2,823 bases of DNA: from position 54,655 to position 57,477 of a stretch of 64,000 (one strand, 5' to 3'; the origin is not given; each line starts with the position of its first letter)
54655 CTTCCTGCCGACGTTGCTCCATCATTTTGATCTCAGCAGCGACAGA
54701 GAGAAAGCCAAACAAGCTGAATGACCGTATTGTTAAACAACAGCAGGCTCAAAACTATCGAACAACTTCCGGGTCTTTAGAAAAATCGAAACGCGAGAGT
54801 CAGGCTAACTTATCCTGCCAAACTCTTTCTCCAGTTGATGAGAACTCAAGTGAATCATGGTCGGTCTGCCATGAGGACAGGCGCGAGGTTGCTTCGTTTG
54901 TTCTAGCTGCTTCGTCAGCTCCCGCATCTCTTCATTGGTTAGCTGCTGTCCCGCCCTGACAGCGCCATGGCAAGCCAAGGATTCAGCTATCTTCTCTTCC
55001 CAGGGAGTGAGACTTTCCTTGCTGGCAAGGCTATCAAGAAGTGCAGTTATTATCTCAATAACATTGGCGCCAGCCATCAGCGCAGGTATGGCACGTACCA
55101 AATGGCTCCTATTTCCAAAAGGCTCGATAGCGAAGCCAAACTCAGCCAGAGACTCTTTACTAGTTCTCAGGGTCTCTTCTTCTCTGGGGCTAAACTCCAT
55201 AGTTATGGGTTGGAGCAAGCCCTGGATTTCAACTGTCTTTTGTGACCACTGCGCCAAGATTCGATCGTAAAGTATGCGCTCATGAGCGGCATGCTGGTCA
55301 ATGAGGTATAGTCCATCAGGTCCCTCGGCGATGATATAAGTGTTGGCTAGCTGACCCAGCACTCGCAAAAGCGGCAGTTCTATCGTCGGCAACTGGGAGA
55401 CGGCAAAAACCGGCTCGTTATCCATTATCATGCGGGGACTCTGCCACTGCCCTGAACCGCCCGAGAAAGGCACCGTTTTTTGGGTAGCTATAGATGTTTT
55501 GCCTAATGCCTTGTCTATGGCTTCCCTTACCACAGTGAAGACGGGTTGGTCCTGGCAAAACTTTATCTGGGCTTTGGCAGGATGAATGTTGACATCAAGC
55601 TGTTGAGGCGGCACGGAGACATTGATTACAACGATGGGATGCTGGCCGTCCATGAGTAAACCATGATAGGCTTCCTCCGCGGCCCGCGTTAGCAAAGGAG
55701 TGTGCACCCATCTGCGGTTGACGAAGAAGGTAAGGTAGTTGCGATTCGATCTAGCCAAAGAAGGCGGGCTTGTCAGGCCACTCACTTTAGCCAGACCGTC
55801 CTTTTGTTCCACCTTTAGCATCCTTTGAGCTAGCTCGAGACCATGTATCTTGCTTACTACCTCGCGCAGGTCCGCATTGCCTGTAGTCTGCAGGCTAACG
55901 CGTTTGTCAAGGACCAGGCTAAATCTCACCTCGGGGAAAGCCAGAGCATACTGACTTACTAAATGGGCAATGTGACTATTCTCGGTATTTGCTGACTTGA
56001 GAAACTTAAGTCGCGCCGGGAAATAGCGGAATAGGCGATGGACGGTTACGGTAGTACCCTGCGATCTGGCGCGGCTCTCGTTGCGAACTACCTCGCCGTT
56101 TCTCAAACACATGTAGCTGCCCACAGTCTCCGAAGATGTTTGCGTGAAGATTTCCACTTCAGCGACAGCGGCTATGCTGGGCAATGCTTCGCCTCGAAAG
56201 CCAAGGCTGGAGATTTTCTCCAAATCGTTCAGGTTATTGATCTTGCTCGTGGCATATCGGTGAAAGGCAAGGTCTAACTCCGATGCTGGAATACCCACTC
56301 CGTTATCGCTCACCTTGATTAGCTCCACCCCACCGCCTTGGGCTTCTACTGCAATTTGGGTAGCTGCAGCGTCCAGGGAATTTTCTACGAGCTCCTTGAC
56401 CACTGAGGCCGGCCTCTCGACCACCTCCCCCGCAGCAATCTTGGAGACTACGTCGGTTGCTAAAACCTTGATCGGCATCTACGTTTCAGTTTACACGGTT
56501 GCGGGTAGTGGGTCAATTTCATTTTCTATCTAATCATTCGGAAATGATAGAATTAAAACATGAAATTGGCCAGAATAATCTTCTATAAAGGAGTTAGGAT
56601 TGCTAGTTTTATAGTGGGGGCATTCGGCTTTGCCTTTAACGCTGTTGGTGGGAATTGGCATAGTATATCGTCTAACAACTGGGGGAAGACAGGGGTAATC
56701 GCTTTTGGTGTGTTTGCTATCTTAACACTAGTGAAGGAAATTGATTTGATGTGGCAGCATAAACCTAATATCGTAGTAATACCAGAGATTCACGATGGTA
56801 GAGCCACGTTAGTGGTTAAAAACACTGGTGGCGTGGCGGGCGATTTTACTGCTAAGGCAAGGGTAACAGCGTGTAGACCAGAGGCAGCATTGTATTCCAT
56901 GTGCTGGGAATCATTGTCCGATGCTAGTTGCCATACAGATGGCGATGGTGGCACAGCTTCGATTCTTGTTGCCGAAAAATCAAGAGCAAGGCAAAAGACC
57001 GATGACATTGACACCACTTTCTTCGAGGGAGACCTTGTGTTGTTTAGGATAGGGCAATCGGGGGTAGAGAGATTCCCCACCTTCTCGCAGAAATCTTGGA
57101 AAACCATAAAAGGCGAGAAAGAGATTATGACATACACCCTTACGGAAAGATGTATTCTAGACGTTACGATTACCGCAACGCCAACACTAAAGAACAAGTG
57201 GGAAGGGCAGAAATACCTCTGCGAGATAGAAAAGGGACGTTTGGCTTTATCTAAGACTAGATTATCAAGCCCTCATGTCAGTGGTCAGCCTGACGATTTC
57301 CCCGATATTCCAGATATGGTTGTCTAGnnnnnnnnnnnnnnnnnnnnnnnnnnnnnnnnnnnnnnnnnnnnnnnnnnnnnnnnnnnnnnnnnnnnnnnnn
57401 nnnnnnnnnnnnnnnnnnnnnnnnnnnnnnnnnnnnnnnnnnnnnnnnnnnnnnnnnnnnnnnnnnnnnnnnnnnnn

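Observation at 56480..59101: Low-GC (~38-41%) island between mutL and pcrA carrying an IS1-family element and three uncharacterised genes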

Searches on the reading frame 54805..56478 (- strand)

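Call 3: search_protein_families(library=pfam, proteins=[window:54805-56478:-], max_evalue=1)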
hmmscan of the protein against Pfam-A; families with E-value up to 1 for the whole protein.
window:54805-56478:- (557 aa): 4 families
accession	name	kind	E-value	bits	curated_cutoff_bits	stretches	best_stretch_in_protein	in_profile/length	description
PF08676.16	MutL_C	-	3.1e-44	150.5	25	1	374-513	1-142/142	MutL C terminal dimerisation domain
PF01119.25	DNA_mis_repair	-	2.9e-33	114.4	26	1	209-325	2-118/119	DNA mismatch repair protein, C-terminal domain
PF13589.12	HATPase_c_3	-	3.4e-11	43.8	25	1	24-119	4-99/137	Histidine kinase-, DNA gyrase B-, and HSP90-like ATPase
PF02518.31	HATPase_c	-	1.9e-08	35.2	26.4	1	21-85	4-64/111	Histidine kinase-, DNA gyrase B-, and HSP90-like ATPase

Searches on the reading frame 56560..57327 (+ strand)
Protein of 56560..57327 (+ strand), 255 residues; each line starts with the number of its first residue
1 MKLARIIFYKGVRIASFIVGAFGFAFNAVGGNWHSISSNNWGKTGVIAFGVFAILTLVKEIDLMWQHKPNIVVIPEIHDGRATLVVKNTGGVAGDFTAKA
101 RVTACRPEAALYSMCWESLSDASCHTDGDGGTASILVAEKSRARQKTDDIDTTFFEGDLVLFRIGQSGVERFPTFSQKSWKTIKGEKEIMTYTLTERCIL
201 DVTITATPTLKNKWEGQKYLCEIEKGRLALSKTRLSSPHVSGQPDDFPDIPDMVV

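Call 3: search_protein_families(library=pfam, proteins=[window:56560-57327:+], max_evalue=1)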
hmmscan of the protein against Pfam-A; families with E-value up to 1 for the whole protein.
window:56560-57327:+ (255 aa): 0 families

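Call 4: search_protein_families(library=padloc, proteins=[window:56560-57327:+], max_evalue=1)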
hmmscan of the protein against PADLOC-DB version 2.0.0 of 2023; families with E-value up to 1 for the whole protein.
window:56560-57327:+ (255 aa): 1 family
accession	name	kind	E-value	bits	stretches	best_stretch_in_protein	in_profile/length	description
PDLC03009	Hydrolase-TM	-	0.049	11.7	1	11-68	46-101/210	-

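Call 5: search_protein_families(library=ncbifam, proteins=[window:56560-57327:+], max_evalue=1)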
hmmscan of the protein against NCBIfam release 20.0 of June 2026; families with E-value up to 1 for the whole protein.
window:56560-57327:+ (255 aa): 0 families

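Call 14: search_protein_families(library=phrogs, proteins=[window:56560-57327:+], max_evalue=1)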
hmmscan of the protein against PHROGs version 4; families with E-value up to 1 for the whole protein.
window:56560-57327:+ (255 aa): 1 family
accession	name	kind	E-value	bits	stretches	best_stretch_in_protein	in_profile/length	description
phrog_35586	-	unknown function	0.33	12.3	1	203-225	4-26/64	-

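Call 30: find_homologous_proteins(query=window:56560-57327:+, max_evalue=0.01)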
Query window:56560-57327:+ (255 aa): 7 proteins with E <= 0.01 among 1223 candidates.
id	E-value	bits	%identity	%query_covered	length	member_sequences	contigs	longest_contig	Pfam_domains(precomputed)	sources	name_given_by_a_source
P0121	7.3e-168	574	98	100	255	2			-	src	-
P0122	6.2e-79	283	55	94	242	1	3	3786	-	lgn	-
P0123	1.9e-78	281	59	90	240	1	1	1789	-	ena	-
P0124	5.8e-76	273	54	95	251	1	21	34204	-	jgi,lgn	-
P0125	2.1e-72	262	53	95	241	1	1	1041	-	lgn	-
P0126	7.2e-71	256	52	93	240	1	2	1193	-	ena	-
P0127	1.4e-63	233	60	73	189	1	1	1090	-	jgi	jgi:hypothetical protein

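Call 31: find_encoding_contigs(protein=P0124, flank=5000, max_places=6)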
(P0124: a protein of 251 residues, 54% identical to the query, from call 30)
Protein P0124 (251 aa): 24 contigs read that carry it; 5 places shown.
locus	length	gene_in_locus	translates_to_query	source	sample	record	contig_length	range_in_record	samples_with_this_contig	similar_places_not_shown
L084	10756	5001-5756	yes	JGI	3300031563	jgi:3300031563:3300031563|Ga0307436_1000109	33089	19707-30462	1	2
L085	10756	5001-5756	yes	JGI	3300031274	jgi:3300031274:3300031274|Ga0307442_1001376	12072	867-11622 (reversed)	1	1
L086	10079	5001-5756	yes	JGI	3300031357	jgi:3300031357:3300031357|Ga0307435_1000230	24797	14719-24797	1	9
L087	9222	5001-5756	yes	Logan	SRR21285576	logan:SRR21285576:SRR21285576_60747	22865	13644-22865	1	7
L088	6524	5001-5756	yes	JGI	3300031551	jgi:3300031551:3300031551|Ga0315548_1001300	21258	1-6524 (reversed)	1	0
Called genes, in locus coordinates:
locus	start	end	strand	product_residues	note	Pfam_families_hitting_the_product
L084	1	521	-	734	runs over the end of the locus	PF02629:CoA_binding, PF13380:CoA_binding_2, PF13607:Succ_CoA_lig, PF19045:Ligase_CoA_2, PF13549:ATP-grasp_5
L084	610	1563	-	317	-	PF02737:3HCDH_N, PF03446:NAD_binding_2 (weak), PF00725:3HCDH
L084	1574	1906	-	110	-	PF07883:Cupin_2, PF05899:Cupin_3 (weak)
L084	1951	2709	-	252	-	PF00106:adh_short, PF01488:Shikimate_DH (weak), PF03807:F420_oxidored (weak), PF07991:KARI_N (weak), PF08659:KR, PF03435:Sacchrp_dh_NADP (weak), PF13561:adh_short_C2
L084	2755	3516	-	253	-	PF04199:Cyclase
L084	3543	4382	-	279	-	PF05853:BKACE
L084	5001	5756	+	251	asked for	-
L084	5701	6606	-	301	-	PF12760:Zn_ribbon_IS1595, PF12762:DDE_Tnp_IS1595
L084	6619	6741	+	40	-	-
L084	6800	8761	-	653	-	PF16177:ACAS_N, PF00501:AMP-binding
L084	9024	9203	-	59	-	-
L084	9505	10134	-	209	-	PF00111:Fer2, PF13484:Fer4_16 (faint), PF13510:Fer2_4, PF13187:Fer4_9 (faint), PF13237:Fer4_10 (faint), PF22117:Fer4_Nqo3, PF12838:Fer4_7 (weak)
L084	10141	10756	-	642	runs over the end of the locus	PF01257:2Fe-2S_thioredx, PF01512:Complex1_51K, PF10531:SLBB, PF10589:NADH_4Fe-4S, PF00037:Fer4 (weak), PF13187:Fer4_9 (weak), PF13237:Fer4_10 (weak), PF14697:Fer4_21, +3 more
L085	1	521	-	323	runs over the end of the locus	?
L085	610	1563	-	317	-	PF02737:3HCDH_N, PF03446:NAD_binding_2 (weak), PF00725:3HCDH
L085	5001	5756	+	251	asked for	-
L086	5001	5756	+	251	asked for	-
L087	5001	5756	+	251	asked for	-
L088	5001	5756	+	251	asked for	-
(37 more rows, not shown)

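Call 32: find_encoding_contigs(protein=P0122, flank=5000, max_places=4)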
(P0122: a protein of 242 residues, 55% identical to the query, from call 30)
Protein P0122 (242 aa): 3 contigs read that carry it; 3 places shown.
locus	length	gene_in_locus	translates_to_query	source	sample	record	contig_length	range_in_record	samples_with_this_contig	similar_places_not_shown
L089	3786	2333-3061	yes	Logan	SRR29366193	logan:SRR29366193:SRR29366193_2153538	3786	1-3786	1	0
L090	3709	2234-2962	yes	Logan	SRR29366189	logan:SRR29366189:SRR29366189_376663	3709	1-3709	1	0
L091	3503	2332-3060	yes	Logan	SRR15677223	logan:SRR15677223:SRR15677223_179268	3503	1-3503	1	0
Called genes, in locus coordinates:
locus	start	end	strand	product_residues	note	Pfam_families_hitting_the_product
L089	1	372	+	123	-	?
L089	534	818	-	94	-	-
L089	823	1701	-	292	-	PF00899:ThiF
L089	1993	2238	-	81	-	-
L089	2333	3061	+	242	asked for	-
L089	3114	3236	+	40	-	-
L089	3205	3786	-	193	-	?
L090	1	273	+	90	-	?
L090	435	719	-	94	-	-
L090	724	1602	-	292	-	PF00899:ThiF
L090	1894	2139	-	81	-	-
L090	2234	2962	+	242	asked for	-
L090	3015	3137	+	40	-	-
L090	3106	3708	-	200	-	?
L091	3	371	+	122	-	?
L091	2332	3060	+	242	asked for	-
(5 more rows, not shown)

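Call 47: predict_structure(alignment_id=A1)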
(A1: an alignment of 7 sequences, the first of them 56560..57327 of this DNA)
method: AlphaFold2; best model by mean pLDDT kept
length: 255 residues; sequences in the alignment: 7
mean_pLDDT: 56.8   pTM: 0.48
mean pLDDT of the five models: 56.8, 54.5, 48.4, 46.5, 40.8
residues with pLDDT >= 90: 0; 70-90: 54; 50-70: 116; < 50: 85
segments of 3 or more residues with pLDDT < 50: 1-5, 24-37, 108-130, 148-151, 164-167, 177-184, 187-192, 238-255
pLDDT, mean of each block of 10 residues (from residue 1): 50 53 46 48 66 70 64 78 74 58 54 33 41 69 56 63 53 52 47 61 62 64 76 61 33 29
secondary structure, 60 per line:
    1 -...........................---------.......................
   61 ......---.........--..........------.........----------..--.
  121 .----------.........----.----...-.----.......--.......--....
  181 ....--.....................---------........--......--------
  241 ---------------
elements in order: H2-28 H38-66 E70-78 E81-90 E97-105 E132-140 E159-165 E168-174 E177-184 E187-207 E217-224 E227-232
